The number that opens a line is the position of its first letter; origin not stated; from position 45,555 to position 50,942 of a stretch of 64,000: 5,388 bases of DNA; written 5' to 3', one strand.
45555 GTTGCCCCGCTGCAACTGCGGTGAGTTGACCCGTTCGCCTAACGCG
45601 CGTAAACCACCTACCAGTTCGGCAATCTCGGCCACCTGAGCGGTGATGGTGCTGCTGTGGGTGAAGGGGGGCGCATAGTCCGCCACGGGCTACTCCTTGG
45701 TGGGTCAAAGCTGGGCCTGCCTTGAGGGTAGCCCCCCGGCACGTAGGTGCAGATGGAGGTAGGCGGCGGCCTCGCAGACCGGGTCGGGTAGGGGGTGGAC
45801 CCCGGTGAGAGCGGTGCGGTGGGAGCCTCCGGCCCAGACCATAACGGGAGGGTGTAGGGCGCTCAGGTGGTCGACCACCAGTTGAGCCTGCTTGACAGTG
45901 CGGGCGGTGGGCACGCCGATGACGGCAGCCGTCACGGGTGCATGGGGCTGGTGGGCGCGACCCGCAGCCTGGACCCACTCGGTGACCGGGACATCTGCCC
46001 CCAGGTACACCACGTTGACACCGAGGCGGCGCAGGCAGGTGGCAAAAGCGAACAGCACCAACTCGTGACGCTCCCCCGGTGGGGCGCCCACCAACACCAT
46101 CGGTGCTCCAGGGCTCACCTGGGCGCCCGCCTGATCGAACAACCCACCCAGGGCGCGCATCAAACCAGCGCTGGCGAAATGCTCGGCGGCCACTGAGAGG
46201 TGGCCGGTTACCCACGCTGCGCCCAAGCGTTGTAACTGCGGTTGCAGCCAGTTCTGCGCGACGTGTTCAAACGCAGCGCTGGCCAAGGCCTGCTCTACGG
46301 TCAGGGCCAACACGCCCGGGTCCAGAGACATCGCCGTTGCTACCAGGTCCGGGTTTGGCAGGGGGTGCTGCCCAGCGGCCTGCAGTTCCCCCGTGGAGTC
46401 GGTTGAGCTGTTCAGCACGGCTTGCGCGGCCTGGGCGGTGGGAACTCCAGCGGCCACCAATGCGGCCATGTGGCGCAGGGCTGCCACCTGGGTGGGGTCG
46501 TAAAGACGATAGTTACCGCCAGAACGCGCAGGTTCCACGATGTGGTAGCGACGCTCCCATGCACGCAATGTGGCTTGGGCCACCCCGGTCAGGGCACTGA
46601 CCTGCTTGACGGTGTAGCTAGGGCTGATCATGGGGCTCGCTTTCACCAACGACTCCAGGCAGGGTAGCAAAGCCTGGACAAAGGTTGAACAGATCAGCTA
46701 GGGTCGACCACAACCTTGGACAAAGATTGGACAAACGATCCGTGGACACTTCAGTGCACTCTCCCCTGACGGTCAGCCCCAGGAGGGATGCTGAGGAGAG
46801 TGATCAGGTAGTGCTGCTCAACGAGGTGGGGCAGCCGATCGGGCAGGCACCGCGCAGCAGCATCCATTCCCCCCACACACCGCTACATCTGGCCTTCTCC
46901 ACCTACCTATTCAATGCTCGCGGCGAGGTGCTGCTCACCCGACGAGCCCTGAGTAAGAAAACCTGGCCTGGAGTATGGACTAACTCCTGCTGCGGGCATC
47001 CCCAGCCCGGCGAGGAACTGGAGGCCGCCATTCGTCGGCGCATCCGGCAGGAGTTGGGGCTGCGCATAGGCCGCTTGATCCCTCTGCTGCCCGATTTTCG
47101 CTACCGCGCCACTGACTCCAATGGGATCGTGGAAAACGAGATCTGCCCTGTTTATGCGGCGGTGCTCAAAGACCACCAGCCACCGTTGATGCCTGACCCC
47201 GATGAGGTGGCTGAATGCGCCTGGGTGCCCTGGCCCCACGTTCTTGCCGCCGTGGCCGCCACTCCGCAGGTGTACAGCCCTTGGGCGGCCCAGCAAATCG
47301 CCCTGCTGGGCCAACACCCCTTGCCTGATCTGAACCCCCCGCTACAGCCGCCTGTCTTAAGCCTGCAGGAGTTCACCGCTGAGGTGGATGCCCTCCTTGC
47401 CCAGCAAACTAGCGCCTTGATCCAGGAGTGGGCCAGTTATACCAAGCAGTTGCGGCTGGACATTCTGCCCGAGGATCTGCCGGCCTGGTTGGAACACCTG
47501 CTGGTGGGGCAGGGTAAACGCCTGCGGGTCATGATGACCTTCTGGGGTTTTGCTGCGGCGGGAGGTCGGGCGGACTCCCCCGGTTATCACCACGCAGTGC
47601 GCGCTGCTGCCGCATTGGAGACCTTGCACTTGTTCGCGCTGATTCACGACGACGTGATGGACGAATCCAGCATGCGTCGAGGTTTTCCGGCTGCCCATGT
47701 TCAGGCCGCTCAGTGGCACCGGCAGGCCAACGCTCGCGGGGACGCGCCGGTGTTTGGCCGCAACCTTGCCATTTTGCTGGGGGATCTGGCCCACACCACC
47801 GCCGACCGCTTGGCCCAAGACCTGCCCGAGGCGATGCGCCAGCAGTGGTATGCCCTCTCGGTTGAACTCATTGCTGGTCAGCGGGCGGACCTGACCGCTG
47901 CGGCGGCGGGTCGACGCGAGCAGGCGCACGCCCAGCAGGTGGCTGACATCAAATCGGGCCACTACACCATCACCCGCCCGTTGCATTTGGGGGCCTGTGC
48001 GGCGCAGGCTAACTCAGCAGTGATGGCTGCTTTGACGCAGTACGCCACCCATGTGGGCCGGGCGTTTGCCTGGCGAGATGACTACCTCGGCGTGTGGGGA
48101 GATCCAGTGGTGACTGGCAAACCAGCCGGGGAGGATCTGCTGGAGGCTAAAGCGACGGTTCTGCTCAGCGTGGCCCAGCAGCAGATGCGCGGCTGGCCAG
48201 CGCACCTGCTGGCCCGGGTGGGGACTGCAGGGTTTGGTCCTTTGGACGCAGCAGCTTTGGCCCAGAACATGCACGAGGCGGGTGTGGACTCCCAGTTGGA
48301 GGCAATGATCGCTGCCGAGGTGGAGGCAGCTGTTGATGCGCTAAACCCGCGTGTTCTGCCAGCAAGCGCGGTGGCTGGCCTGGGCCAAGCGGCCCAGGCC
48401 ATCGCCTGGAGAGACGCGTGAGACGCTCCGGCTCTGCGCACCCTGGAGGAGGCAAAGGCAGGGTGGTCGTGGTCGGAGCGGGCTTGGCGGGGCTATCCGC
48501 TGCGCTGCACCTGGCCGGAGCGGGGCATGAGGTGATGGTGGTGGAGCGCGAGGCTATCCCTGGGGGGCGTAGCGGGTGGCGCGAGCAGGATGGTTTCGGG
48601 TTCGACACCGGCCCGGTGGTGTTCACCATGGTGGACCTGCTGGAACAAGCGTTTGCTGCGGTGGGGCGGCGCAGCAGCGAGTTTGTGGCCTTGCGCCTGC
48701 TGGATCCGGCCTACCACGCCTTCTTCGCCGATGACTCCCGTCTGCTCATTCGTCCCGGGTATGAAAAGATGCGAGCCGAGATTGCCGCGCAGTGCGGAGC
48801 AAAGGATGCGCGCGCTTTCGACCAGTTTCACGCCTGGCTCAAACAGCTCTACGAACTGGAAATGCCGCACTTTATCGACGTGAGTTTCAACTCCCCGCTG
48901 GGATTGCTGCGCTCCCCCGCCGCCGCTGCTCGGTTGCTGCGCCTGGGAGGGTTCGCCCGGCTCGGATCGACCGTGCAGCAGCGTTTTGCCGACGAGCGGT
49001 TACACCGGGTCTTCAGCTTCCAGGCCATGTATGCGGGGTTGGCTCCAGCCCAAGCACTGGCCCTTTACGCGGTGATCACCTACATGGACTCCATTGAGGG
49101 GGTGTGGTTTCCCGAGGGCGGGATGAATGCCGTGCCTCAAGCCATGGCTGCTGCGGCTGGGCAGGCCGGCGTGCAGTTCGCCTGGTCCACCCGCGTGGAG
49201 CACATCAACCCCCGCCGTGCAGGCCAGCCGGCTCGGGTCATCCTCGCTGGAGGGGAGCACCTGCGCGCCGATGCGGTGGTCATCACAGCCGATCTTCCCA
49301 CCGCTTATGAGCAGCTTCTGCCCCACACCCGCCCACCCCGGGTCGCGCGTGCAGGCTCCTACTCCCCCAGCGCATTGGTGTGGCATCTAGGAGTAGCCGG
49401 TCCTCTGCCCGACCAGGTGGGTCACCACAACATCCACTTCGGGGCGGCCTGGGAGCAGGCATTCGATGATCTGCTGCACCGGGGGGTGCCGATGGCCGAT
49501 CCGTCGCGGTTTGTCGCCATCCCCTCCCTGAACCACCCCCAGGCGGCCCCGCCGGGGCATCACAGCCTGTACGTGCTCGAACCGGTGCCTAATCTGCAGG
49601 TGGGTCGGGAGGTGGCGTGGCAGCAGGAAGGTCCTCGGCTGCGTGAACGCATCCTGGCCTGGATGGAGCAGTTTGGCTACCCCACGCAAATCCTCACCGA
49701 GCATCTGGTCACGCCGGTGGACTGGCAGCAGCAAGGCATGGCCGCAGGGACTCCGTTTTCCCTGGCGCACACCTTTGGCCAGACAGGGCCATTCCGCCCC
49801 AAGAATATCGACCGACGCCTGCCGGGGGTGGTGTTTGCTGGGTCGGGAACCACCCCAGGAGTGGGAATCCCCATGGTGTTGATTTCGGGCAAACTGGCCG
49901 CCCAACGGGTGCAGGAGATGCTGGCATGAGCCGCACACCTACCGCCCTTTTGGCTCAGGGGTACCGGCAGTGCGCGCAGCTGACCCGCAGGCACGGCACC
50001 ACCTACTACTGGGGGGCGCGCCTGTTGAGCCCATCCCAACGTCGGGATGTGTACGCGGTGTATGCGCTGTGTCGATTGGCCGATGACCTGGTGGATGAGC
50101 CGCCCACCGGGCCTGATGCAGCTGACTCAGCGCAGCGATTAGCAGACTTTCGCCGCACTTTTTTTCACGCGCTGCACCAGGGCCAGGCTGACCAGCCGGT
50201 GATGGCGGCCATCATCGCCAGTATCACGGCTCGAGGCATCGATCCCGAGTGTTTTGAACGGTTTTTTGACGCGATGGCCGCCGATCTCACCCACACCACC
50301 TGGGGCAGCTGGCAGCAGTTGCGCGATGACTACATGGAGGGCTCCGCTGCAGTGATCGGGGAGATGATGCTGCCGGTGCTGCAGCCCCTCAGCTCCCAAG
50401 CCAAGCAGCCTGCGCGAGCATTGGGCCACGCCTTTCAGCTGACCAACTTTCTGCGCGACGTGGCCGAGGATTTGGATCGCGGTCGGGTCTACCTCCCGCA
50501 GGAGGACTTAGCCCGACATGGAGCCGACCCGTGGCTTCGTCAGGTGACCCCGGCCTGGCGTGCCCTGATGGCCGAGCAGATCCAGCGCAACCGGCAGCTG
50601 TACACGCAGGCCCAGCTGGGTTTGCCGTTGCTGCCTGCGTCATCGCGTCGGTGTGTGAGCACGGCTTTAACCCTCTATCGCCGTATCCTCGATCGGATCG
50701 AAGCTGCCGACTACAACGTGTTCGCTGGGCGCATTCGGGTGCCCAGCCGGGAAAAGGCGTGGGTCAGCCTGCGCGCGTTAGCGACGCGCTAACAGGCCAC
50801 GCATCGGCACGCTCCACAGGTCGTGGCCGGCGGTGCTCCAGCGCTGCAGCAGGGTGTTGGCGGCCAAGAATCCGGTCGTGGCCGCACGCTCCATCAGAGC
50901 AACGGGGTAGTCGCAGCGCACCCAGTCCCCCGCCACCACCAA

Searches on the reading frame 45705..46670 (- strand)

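Call 3: search_protein_families(library=pfam, proteins=[window:45705-46670:-], max_evalue=0.01)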
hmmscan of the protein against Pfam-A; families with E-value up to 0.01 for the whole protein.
window:45705-46670:- (321 aa): 5 families
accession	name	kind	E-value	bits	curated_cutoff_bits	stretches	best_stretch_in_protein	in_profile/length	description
PF13411.12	MerR_1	-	2.2e-16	60.1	21.6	1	19-83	1-64/69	MerR HTH family regulatory protein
PF00376.29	MerR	-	9.7e-11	41.8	28.2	1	20-57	1-38/38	MerR family regulatory protein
PF02310.24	B12-binding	-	1.6e-06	28.4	32.1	1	192-286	3-92/121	B12 binding domain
PF02607.22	B12-binding_2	-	2.3e-05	24.9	23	1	119-174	15-70/74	B12 binding domain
PF01527.26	HTH_Tnp_1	-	0.0094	16.6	24.1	0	12-43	19-48/75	Transposase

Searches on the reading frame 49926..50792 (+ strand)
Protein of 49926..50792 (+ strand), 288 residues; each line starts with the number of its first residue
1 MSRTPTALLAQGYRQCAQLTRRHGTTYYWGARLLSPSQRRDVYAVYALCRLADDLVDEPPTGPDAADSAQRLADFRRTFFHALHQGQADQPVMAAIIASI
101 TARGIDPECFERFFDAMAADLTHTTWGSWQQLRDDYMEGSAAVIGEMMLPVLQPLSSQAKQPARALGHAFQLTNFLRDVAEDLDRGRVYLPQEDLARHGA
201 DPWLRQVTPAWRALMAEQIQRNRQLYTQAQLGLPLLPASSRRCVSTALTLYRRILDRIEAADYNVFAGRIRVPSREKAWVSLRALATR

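Call 88: search_protein_families(library=pfam, proteins=[window:49926-50792:+], max_evalue=0.00001)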
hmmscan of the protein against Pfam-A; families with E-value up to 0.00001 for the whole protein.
window:49926-50792:+ (288 aa): 1 family
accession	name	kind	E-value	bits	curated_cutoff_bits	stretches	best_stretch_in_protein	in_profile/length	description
PF00494.24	SQS_PSY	-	3.4e-66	224.1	26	1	21-275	2-262/263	Squalene/phytoene synthase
